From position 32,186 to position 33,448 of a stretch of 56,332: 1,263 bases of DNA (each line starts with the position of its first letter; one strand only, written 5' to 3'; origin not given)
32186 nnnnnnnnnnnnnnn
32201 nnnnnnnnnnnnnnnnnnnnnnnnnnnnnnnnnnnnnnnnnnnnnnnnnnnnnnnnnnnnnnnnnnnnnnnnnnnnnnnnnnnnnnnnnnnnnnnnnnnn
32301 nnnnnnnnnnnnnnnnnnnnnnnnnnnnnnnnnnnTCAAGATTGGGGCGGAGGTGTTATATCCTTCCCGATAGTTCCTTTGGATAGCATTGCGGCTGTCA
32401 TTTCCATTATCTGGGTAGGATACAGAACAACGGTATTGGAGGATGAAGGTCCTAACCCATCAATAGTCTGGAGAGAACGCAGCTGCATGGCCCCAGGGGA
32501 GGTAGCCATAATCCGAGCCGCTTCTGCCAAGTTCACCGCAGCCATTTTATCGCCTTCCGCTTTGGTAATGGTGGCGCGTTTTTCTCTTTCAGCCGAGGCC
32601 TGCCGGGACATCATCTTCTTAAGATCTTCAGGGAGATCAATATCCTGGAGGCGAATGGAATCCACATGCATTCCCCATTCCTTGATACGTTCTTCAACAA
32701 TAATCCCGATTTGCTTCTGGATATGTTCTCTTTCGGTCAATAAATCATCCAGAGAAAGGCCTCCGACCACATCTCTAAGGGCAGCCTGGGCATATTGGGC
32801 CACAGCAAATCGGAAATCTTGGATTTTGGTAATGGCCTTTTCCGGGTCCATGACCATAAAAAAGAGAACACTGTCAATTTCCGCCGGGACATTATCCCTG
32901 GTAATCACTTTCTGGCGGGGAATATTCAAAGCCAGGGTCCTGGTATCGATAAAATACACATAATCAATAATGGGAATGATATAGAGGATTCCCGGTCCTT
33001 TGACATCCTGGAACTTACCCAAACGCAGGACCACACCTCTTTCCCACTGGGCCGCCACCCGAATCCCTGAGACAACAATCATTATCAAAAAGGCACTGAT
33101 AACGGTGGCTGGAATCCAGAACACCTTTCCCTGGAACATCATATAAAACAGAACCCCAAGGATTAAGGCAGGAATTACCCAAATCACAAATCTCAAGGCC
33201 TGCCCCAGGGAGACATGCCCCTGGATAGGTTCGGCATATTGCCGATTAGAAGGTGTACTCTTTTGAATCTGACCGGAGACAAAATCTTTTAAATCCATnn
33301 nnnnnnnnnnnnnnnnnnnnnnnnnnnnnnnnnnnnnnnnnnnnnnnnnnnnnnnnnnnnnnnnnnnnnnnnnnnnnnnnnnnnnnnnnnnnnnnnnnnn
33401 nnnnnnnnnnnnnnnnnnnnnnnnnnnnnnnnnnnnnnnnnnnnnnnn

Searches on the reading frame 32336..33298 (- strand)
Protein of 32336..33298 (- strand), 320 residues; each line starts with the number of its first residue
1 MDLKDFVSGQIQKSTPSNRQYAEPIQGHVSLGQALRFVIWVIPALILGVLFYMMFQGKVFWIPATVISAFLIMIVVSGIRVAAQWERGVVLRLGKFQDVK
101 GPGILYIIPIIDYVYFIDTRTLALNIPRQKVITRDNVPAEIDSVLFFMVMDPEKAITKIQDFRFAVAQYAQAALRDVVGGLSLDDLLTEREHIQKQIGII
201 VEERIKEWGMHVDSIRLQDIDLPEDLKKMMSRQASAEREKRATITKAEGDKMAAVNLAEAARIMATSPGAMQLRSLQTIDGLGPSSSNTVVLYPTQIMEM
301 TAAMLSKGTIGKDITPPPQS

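Call 21: search_protein_families(library=pfam, proteins=[window:32336-33298:-], max_evalue=0.001)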
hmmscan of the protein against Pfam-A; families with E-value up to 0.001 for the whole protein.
window:32336-33298:- (320 aa): 2 families
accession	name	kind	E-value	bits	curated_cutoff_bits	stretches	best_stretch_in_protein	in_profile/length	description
PF01145.31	Band_7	-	2.5e-39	135.5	23.6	1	82-251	3-176/176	SPFH domain / Band 7 family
PF13421.11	Band_7_1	-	2e-05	24.8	24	1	168-236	139-209/211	SPFH domain-Band 7 family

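Call 60: find_homologous_proteins(query=window:32336-33298:-, max_evalue=1e-60)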
Query window:32336-33298:- (320 aa): 4389 proteins with E <= 1e-60 among 8000 candidates; the best 120 are listed.
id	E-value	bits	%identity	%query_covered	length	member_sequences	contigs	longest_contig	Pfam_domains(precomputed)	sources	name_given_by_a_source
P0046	6.3e-204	694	100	100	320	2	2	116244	PF01145.32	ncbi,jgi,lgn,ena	-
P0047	1.4e-176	604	87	100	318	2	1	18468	PF01145.32,PF13421.12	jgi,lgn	-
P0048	1.3e-129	450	67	94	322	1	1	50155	PF01145.32,PF13421.12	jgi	jgi:regulator of protease activity HflC (stomatin/prohibitin superfamily)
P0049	2.3e-128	446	69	88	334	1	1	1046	PF01145.32,PF13421.12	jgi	jgi:hypothetical protein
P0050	1.3e-127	443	64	98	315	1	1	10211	PF01145.32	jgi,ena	-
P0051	1.3e-127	443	66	97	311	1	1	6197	PF01145.32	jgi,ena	-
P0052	1.2e-126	440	64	96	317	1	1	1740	PF01145.32,PF13421.12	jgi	-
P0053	1.5e-126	440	66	97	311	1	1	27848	PF01145.32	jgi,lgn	-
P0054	1.8e-126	439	66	93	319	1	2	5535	PF01145.32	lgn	-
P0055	3.4e-126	439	69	90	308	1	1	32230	PF01145.32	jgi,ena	-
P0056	4.2e-126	438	66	93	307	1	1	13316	PF01145.32,PF13421.12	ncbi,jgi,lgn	ncbi:MAG TPA: slipin family protein [Armatimonadota bacterium]|jgi:regulator of protease activity Hf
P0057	9.7e-126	437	68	88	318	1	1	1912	PF01145.32,PF13421.12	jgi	jgi:regulator of protease activity HflC (stomatin/prohibitin superfamily)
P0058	2.3e-125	436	63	93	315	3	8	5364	PF01145.32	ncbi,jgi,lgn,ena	-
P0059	3.0e-125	435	63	97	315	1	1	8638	PF01145.32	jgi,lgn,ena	-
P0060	3.5e-125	435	64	91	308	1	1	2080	PF01145.32,PF13421.12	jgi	jgi:regulator of protease activity HflC (stomatin/prohibitin superfamily)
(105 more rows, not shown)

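Call 61: find_encoding_contigs(protein=P0047, flank=10000, max_places=6)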
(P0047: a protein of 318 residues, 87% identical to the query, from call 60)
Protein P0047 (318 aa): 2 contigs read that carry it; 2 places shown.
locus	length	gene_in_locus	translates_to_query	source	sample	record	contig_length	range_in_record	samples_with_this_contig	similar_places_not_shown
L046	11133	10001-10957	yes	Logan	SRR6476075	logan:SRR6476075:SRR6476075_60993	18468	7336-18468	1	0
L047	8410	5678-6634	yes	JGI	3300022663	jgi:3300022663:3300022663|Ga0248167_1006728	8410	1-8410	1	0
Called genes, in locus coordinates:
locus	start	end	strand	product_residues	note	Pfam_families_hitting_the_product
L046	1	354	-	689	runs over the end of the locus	PF00069:Pkinase, PF07714:PK_Tyr_Ser-Thr, PF03781:FGE-sulfatase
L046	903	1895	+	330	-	PF01408:GFO_IDH_MocA, PF22725:GFO_IDH_MocA_C3, PF02894:GFO_IDH_MocA_C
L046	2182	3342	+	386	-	PF01070:FMN_dh, PF00478:IMPDH, PF03060:NMO (weak), PF05690:ThiG (faint)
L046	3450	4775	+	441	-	PF13372:Alginate_exp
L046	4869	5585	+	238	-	PF00535:Glycos_transf_2, PF10111:Glyco_tranf_2_2 (weak), PF13506:Glyco_transf_21 (weak), PF13641:Glyco_tranf_2_3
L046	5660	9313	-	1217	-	PF06739:SBBP (weak), PF00041:fn3 (faint), PF25832:Fn3_SaeA_2nd (faint)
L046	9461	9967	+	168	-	-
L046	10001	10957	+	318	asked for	PF01145:Band_7, PF13421:Band_7_1 (faint)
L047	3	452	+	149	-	?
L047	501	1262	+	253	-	PF13506:Glyco_transf_21 (weak), PF00535:Glycos_transf_2, PF10111:Glyco_tranf_2_2 (weak), PF13641:Glyco_tranf_2_3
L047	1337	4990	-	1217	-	PF06739:SBBP (weak), PF00041:fn3 (faint), PF25832:Fn3_SaeA_2nd (faint)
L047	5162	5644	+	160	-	-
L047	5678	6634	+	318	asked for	PF01145:Band_7, PF13421:Band_7_1 (faint)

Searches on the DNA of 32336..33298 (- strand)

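Call 67: search_rna_families(source=L047, start=6600, end=8410, threshold=evalue, max_evalue=1)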
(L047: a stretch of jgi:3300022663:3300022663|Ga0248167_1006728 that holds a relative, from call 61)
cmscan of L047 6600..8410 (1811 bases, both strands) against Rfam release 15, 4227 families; matches with E-value up to 1: 3.
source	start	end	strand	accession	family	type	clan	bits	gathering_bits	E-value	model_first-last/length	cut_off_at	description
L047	6646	6744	-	RF00506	Thr_leader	Cis-reg; leader;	-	22.2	55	0.26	1-118/118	no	Threonine operon leader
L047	7800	7879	-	RF01849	alpha_tmRNA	Gene;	CL00001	19.5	50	0.0024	1-355/355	no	Alphaproteobacteria transfer-messenger RNA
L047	6622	6685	+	RF02784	SorX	Gene; sRNA;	-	17.5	46.6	0.45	1-73/73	no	Singlet oxygen resistance RNA X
